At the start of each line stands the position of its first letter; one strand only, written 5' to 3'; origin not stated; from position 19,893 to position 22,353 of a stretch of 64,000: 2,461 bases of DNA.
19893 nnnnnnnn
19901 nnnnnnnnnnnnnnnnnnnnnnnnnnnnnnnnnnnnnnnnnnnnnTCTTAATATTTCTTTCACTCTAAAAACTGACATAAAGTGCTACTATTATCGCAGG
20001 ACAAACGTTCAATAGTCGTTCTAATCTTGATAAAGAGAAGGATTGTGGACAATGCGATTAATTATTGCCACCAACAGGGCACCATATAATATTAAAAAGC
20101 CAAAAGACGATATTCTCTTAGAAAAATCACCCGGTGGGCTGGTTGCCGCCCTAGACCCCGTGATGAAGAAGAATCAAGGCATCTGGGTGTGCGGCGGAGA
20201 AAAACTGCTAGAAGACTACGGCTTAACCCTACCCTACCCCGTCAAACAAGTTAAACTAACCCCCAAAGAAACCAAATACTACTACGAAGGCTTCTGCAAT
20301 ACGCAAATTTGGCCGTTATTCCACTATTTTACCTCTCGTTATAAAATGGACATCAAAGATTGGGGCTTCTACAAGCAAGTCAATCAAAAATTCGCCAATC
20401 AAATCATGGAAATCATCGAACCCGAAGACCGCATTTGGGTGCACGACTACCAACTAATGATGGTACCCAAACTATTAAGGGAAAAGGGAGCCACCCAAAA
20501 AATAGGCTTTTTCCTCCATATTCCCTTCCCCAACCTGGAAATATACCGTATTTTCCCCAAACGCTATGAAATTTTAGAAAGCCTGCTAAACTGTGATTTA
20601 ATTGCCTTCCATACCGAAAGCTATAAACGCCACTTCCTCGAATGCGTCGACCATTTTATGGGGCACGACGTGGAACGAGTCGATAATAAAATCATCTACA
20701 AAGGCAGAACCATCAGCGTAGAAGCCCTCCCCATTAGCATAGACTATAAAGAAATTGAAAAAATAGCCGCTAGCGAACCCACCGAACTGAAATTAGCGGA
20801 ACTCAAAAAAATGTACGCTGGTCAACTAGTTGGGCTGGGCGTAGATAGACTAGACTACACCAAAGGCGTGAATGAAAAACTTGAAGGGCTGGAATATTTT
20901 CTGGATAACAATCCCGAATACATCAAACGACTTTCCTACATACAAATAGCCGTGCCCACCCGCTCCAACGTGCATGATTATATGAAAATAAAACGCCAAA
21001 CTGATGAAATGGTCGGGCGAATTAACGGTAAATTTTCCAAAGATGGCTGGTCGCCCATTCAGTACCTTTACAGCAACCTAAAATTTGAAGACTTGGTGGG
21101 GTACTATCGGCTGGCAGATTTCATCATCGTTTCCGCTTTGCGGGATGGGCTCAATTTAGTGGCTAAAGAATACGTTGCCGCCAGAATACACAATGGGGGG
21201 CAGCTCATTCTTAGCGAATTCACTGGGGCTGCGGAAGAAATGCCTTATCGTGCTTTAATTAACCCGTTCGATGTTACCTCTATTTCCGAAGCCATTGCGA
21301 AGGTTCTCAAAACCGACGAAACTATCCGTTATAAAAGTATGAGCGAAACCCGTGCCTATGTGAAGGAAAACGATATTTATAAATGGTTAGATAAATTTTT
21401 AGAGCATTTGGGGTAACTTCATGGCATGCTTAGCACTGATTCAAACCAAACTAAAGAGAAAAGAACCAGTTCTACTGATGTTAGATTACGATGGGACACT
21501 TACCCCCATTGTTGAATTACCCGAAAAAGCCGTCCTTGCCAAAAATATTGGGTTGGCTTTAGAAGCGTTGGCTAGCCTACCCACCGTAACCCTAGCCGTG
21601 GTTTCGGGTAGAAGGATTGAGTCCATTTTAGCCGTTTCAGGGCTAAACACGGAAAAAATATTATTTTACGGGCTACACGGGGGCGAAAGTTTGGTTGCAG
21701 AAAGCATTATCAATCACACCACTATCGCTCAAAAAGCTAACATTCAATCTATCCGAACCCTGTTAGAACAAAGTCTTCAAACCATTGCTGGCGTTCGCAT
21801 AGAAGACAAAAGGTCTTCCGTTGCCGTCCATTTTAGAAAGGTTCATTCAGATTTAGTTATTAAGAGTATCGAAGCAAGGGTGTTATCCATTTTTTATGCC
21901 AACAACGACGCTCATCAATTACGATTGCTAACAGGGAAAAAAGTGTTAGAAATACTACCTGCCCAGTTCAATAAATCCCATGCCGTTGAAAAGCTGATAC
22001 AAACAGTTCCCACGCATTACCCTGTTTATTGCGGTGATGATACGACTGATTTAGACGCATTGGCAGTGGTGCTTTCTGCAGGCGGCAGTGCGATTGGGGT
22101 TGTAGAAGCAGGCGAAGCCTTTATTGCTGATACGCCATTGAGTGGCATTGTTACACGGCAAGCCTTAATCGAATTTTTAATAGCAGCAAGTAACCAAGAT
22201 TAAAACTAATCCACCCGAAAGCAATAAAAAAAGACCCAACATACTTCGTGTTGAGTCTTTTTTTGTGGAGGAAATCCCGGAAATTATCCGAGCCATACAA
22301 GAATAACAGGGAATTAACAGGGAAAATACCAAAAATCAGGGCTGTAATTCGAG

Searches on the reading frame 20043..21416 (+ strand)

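Call 56: search_protein_families(library=pfam, proteins=[window:20043-21416:+], max_evalue=0.00001)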
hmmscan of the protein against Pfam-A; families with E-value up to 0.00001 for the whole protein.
window:20043-21416:+ (457 aa): 1 family
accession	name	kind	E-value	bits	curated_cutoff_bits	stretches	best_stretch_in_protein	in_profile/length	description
PF00982.27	Glyco_transf_20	-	1.9e-142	475.7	32.5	1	6-456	3-471/473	Glycosyltransferase family 20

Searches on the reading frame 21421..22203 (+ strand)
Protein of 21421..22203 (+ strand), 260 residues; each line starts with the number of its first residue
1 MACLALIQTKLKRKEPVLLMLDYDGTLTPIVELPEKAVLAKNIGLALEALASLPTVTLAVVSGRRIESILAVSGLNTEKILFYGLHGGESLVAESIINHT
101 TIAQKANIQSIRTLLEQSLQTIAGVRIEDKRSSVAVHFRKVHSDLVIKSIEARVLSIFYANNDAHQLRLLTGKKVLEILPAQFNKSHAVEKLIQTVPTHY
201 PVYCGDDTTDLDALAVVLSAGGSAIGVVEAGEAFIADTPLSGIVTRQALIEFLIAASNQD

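Call 56: search_protein_families(library=pfam, proteins=[window:21421-22203:+], max_evalue=0.00001)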
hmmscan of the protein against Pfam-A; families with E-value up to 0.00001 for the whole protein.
window:21421-22203:+ (260 aa): 1 family
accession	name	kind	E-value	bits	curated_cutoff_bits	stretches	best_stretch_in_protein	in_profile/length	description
PF02358.22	Trehalose_PPase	-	1.3e-31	109.9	27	1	20-220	1-206/235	Trehalose-phosphatase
